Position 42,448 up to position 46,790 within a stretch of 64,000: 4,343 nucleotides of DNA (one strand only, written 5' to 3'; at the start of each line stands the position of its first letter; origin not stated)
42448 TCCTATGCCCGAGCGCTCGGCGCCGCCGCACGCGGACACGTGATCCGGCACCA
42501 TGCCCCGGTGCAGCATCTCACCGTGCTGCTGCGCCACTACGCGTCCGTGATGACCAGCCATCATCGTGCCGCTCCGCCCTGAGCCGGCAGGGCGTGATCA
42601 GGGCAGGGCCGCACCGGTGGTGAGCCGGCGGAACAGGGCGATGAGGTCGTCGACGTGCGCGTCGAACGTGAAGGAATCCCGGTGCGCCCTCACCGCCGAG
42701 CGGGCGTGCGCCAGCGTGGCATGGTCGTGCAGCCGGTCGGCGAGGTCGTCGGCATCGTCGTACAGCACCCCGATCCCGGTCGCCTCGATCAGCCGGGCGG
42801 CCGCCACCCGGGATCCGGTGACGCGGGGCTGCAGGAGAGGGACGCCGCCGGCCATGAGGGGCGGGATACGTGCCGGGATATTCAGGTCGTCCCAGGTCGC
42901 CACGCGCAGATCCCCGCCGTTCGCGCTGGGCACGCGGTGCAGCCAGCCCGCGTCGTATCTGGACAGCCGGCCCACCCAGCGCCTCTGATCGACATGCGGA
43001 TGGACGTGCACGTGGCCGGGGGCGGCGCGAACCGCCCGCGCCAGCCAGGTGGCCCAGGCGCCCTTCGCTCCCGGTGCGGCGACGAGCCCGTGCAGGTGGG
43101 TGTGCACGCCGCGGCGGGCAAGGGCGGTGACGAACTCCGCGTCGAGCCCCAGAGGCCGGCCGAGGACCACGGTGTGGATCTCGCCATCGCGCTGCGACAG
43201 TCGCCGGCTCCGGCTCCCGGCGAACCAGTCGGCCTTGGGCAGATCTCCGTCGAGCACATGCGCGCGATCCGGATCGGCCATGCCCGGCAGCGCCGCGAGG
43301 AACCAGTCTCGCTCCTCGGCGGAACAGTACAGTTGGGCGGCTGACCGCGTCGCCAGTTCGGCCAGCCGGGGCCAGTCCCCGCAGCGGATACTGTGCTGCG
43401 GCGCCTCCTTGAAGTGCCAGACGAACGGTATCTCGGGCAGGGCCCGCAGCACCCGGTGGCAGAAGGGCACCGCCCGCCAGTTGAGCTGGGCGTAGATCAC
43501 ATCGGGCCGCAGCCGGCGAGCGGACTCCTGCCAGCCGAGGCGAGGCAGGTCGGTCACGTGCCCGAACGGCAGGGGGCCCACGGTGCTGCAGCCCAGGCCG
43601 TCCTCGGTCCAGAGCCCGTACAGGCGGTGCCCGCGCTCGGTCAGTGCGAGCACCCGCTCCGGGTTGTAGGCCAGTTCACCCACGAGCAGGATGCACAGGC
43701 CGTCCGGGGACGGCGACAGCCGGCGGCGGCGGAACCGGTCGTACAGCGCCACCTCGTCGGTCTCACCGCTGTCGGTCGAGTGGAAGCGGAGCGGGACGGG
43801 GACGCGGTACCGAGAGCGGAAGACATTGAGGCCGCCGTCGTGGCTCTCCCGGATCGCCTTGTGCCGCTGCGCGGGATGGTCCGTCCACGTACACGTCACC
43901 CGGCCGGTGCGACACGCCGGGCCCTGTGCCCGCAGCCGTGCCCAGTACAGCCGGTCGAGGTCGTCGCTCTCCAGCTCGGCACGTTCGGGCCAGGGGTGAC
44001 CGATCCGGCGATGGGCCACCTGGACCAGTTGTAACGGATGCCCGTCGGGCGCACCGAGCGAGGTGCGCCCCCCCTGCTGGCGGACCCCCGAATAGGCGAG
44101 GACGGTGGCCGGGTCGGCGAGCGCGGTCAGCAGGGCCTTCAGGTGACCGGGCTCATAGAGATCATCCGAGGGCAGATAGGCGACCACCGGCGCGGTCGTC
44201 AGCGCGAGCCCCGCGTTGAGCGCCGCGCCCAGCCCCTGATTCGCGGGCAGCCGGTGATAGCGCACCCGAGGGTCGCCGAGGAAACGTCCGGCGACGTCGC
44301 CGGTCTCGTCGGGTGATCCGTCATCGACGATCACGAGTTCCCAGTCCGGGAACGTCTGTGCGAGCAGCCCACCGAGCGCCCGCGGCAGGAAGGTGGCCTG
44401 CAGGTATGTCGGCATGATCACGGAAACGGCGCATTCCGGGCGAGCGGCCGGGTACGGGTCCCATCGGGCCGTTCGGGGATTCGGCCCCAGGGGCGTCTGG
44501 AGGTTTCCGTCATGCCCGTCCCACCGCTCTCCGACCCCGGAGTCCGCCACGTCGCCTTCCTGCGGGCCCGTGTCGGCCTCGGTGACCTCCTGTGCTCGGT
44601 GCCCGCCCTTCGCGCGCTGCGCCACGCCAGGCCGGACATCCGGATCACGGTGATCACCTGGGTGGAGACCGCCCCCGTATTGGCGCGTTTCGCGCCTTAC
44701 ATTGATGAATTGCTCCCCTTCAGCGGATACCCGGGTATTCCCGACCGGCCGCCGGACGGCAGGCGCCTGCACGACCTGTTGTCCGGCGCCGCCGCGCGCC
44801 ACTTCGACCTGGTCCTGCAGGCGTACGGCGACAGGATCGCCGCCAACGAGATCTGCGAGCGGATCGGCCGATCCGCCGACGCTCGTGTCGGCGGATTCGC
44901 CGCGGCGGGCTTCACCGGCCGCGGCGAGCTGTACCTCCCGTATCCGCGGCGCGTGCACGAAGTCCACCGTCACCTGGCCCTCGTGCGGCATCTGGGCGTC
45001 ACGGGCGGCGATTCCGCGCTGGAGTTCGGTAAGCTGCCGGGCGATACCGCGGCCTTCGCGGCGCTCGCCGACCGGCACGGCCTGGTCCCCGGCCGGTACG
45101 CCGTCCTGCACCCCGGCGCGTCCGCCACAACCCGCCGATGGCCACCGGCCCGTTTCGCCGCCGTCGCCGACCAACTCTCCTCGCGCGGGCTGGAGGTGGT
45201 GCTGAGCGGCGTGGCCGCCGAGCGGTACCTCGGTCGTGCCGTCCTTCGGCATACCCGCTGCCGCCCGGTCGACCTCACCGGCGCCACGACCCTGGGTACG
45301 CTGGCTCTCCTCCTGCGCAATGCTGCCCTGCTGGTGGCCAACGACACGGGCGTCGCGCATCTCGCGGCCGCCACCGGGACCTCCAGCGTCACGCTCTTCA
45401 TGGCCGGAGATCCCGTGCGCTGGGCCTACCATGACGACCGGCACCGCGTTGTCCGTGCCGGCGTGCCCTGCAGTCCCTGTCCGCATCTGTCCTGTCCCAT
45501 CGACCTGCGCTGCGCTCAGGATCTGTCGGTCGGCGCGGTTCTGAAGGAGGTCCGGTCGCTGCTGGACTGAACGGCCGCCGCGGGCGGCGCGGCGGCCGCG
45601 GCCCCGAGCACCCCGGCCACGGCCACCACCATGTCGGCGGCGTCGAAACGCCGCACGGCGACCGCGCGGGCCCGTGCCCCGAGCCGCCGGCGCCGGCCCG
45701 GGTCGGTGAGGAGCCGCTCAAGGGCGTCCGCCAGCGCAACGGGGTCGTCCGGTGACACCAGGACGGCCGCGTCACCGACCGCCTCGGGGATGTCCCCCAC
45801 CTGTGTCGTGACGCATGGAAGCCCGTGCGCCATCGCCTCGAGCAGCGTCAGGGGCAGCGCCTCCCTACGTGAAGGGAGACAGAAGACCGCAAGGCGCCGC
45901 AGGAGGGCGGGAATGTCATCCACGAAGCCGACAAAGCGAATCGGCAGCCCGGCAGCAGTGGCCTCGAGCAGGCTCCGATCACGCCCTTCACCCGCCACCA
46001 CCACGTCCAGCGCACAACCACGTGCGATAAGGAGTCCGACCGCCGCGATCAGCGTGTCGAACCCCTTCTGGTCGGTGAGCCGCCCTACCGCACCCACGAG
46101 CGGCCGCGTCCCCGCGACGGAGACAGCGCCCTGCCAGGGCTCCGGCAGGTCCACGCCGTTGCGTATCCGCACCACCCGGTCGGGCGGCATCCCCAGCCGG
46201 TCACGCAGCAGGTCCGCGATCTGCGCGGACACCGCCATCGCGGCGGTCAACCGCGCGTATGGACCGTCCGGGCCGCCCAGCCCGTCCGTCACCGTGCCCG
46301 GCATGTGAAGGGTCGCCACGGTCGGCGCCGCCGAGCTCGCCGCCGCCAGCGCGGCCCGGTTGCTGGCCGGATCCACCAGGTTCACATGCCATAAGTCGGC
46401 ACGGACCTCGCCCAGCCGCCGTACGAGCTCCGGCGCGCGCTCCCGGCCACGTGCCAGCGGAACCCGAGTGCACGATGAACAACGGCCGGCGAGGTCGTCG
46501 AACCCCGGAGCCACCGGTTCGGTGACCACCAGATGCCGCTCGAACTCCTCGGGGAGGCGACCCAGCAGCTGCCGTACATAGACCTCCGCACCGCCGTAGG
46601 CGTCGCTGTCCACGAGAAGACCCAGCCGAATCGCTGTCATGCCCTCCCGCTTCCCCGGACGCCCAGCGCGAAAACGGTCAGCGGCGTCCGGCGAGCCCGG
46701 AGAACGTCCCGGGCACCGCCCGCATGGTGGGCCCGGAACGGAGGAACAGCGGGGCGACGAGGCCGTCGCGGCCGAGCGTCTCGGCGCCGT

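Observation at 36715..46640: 10-kb glycosylation island with an aminoglycoside-type glycosyltransferase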

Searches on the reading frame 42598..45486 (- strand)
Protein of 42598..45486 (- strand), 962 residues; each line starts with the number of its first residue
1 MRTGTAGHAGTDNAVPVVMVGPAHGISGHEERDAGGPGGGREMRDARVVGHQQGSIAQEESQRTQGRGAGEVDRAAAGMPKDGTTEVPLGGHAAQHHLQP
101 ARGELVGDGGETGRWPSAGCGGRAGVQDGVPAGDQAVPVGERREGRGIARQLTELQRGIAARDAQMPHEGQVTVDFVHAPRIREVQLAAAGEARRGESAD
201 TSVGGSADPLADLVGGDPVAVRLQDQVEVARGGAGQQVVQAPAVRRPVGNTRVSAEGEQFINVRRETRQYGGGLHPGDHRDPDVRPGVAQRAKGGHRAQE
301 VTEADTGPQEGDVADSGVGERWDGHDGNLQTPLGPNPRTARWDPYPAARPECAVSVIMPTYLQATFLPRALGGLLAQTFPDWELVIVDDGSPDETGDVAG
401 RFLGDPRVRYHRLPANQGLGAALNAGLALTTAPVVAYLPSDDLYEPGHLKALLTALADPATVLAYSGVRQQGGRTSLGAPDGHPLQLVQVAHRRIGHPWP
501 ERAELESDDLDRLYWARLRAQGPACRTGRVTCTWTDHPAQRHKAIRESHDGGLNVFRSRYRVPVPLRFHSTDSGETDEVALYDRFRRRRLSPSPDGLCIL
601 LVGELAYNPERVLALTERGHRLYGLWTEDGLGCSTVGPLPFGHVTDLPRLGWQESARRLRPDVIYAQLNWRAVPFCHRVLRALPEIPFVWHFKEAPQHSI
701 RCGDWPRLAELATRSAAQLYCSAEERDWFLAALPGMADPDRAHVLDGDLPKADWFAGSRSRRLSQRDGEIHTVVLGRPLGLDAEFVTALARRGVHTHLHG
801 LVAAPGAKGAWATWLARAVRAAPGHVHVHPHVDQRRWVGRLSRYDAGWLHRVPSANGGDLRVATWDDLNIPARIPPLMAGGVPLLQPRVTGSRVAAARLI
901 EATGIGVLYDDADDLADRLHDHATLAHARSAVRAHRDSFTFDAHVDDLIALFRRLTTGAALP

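Call 4: search_protein_families(library=pfam, proteins=[window:42598-45486:-], max_evalue=0.001)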
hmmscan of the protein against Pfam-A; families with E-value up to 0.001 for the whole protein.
window:42598-45486:- (962 aa): 2 families
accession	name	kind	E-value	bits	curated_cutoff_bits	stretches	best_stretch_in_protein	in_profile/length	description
PF00535.33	Glycos_transf_2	-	1.6e-28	100.1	23.3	1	355-476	1-124/168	Glycosyl transferase family 2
PF13641.12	Glyco_tranf_2_3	-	4e-05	24.2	27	1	354-459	3-114/230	Glycosyltransferase like family 2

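Call 6: search_protein_families(library=ncbifam, proteins=[window:42598-45486:-], max_evalue=0.01)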
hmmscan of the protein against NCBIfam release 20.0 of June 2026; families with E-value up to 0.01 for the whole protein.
window:42598-45486:- (962 aa): 19 families
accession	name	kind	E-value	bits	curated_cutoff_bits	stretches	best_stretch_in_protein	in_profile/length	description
NF047683.1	TeichurnBiosyTuaG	equivalog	5.3e-16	59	400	1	352-461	6-116/252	teichuronic acid biosynthesis protein TuaG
TIGR03965.1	mycofact_glyco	equivalog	5e-15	55.3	280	1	346-464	67-187/467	mycofactocin biosynthesis glycosyltransferase MftF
NF007482.0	PRK10073.1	equivalog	4.5e-12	45.6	423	1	353-454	7-108/334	glycosyltransferase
NF041875.1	EPS_EpsD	equivalog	1.7e-10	40.8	370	1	354-450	1-98/325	exopolysaccharide biosynthesis glycosyltransferase EpsD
TIGR03937.1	PgaC_IcaA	equivalog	1.8e-10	40.3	422.3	1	352-467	45-161/407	poly-beta-1,6-N-acetyl-D-glucosamine synthase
NF050050.1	ProtGlycPglI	equivalog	1.4e-08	34.5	500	1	353-455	3-107/306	GalNAc(5)-diNAcBac-PP-undecaprenol beta-1,3-glucosyltransferase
NF053739.1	GlytfEpsEBac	equivalog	2.8e-08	33.1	450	1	354-444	3-95/265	glycosyltransferase EpsE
NF041394.1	GtaseAglG_Halo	equivalog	5.4e-08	32.5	440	1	353-458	2-109/304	glucosyl-dolichyl phosphate glucuronosyltransferase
TIGR04017.1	WcaA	equivalog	7.4e-08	32.3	495.75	1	353-454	6-108/279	colanic acid biosynthesis glycosyltransferase WcaA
NF007453.0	PRK10018.1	equivalog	1.2e-07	31.7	382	1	353-454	7-109/280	colanic acid biosynthesis glycosyltransferase WcaA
TIGR04283.1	glyco_like_mftF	equivalog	1.2e-07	31.5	182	1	354-464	1-105/221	TIGR04283 family arsenosugar biosynthesis glycosyltransferase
NF038299.1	EPS_HpsN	equivalog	0.00015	20.8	425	1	353-460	2-110/317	hormogonium polysaccharide biosynthesis glycosyltransferase HpsN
NF038302.1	EPS_HpsE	equivalog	0.00016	20.8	300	1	354-449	3-104/307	hormogonium polysaccharide biosynthesis glycosyltransferase HpsE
NF047588.1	GlcsyltransPgfSStrep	equivalog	0.00029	20.2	500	1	379-459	32-113/308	glycosyltransferase PgfS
TIGR03469.1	HpnB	hypoth_equivalog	0.00037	19.6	379.25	1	351-401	43-94/386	hopene-associated glycosyltransferase HpnB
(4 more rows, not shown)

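Call 7: search_protein_families(library=pfam, proteins=[window:42598-45486:-], max_evalue=10)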
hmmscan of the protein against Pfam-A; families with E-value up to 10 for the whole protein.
window:42598-45486:- (962 aa): 4 families
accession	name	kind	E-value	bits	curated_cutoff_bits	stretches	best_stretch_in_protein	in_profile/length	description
PF00535.33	Glycos_transf_2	-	1.6e-28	100.1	23.3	1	355-476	1-124/168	Glycosyl transferase family 2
PF13641.12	Glyco_tranf_2_3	-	4e-05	24.2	27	1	354-459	3-114/230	Glycosyltransferase like family 2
PF01012.27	ETF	-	0.034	14.4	26.7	1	745-821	9-87/181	Electron transfer flavoprotein domain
PF10111.15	Glyco_tranf_2_2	-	0.055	13.4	27.3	1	377-454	23-104/276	Glycosyltransferase like family 2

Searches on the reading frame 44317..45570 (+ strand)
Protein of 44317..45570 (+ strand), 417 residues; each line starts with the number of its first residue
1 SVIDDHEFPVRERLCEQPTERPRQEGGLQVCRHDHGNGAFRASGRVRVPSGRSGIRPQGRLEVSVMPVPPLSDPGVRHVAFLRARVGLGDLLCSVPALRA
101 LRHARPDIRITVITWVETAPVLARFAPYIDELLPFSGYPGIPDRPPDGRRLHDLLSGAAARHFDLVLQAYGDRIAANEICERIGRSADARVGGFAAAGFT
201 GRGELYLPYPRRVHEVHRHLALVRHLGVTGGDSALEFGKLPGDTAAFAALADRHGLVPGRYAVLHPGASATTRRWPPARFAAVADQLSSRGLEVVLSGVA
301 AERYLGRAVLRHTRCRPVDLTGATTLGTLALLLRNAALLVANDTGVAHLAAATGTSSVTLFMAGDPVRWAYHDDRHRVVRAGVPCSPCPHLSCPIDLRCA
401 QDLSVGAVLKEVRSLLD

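Call 9: search_protein_families(library=pfam, proteins=[window:44317-45570:+], max_evalue=1)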
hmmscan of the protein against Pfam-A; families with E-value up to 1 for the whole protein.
window:44317-45570:+ (417 aa): 1 family
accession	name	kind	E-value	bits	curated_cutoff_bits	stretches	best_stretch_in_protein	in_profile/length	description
PF01075.23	Glyco_transf_9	-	7.4e-29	101.2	22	1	211-394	60-242/247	Glycosyltransferase family 9 (heptosyltransferase)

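Call 30: search_protein_families(library=ncbifam, proteins=[window:44512-45570:+], max_evalue=0.00001)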
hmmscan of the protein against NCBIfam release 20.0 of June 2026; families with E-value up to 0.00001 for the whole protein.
window:44512-45570:+ (352 aa): 6 families
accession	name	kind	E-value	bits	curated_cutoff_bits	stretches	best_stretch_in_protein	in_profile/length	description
TIGR02201.1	heptsyl_trn_III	equivalog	3.6e-23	82.1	170.2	1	24-317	11-307/344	putative lipopolysaccharide heptosyltransferase III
TIGR02195.1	heptsyl_trn_II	equivalog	6.5e-23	81.4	134.6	1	174-351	153-338/339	lipopolysaccharide heptosyltransferase II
TIGR02193.1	heptsyl_trn_I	equivalog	1.2e-22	80.6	185.3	1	23-317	10-302/320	lipopolysaccharide heptosyltransferase I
NF007742.0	PRK10422.1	equivalog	1.1e-18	67.2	467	1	153-317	143-309/352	lipopolysaccharide core heptosyltransferase RfaQ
NF008162.0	PRK10916.1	equivalog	2.7e-11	43.3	569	1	201-315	187-306/348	ADP-heptose--LPS heptosyltransferase RfaF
NF008204.0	PRK10964.1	equivalog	1.1e-10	41.2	437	1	177-302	161-285/322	lipopolysaccharide heptosyltransferase RfaC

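Call 81: search_protein_families(library=padloc, proteins=[window:44512-45570:+], max_evalue=0.001)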
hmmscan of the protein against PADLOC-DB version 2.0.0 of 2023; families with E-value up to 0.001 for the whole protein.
window:44512-45570:+ (352 aa): 0 families

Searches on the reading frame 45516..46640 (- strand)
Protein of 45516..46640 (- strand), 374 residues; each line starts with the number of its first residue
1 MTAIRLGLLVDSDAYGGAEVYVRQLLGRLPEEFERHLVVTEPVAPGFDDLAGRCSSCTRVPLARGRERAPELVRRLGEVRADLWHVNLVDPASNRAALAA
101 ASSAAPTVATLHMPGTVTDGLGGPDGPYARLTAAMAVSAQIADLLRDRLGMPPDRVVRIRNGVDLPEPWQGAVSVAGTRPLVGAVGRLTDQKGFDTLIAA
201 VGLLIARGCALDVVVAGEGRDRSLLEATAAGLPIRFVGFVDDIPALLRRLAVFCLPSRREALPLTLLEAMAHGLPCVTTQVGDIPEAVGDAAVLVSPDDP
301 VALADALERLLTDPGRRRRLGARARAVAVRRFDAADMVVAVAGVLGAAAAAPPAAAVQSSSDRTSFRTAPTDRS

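Call 4: search_protein_families(library=pfam, proteins=[window:45516-46640:-], max_evalue=0.001)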
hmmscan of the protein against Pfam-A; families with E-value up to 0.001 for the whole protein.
window:45516-46640:- (374 aa): 5 families
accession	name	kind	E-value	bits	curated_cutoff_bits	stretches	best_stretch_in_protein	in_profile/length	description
PF13692.12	Glyco_trans_1_4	-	7.5e-36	123.9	27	1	180-313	2-142/142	Glycosyl transferases group 1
PF00534.26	Glycos_transf_1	-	2.2e-32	112.4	26.4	1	176-326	12-171/172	Glycosyl transferases group 1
PF13439.12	Glyco_transf_4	-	1.5e-15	58.1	28.5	1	15-165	1-168/170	Glycosyltransferase Family 4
PF20706.3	GT4-conflict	-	8e-08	32.1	26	1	134-280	150-312/385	Family 4 Glycosyltransferase in conflict systems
PF13524.12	Glyco_trans_1_2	-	7.8e-07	29.6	25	1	213-335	17-136/144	Glycosyl transferase-like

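Call 6: search_protein_families(library=ncbifam, proteins=[window:45516-46640:-], max_evalue=0.01)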
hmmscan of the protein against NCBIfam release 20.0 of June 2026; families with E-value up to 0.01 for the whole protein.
window:45516-46640:- (374 aa): 35 families (the best 25 are shown)
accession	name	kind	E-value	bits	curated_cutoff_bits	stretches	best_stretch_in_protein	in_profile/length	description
TIGR03088.1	stp2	hypoth_equivalog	3.7e-35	121.7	409.05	1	135-343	141-368/374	TIGR03088 family PEP-CTERM/XrtA system glycosyltransferase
NF041876.1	EPS_EpsE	equivalog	1.8e-29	103.2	400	1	72-335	105-383/389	exopolysaccharide biosynthesis GT4 family glycosyltransferase EpsE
TIGR02149.1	glgA_Coryne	subfamily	1e-15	57.8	302.4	1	134-333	148-375/391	glycogen synthase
TIGR04047.1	MSMEG_0565_glyc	hypoth_equivalog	1.7e-14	53.7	259.85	1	133-329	141-356/373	MSMEG_0565 family glycosyltransferase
TIGR03999.1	thiol_BshA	equivalog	2e-14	53.3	273.7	1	212-339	231-364/375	N-acetyl-alpha-D-glucosaminyl L-malate synthase BshA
TIGR03449.1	mycothiol_MshA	equivalog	8.2e-14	51.3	462.5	1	173-328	214-384/406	D-inositol-3-phosphate glycosyltransferase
TIGR04005.1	wcaL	equivalog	1.5e-13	50.4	537.6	1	137-310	181-367/406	colanic acid biosynthesis glycosyltransferase WcaL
NF047684.1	TeichurnBiosyTuaC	equivalog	1.7e-13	50.3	550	1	179-314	219-355/391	teichuronic acid biosynthesis protein TuaC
NF038011.1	PelF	equivalog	5.3e-13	48.8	100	1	150-336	276-479/489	GT4 family glycosyltransferase PelF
NF007640.0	PRK10307.1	subfamily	1.6e-11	43.8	276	1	185-339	235-398/411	WcaI family glycosyltransferase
NF050056.1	ProtGlycPglH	equivalog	5.3e-11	42.2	600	1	182-326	182-332/354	GalNAc-alpha-(1->4)-GalNAc-alpha-(1->3)-diNAcBac-PP-undecaprenol alpha-1,4-N-acetyl-D-galactosaminyltransferase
NF038295.1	EPS_HpsP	equivalog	7.5e-11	41.6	550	1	172-333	200-372/388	hormogonium polysaccharide biosynthesis glycosyltransferase HpsP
TIGR02095.1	glgA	subfamily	2e-10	40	328.45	1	177-296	292-424/477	glycogen/starch synthase, ADP-glucose type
TIGR04063.1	stp3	hypoth_equivalog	5.1e-10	38.8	442.05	1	150-328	176-375/397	TIGR04063 family PEP-CTERM/XrtA system glycosyltransferase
TIGR04157.1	glyco_rSAM_CFB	subfamily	3.1e-09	36.3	400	1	135-291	174-342/406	TIGR04157 family glycosyltransferase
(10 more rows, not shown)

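Call 81: search_protein_families(library=padloc, proteins=[window:45516-46640:-], max_evalue=0.001)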
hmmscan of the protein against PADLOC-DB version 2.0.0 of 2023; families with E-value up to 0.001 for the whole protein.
window:45516-46640:- (374 aa): 0 families
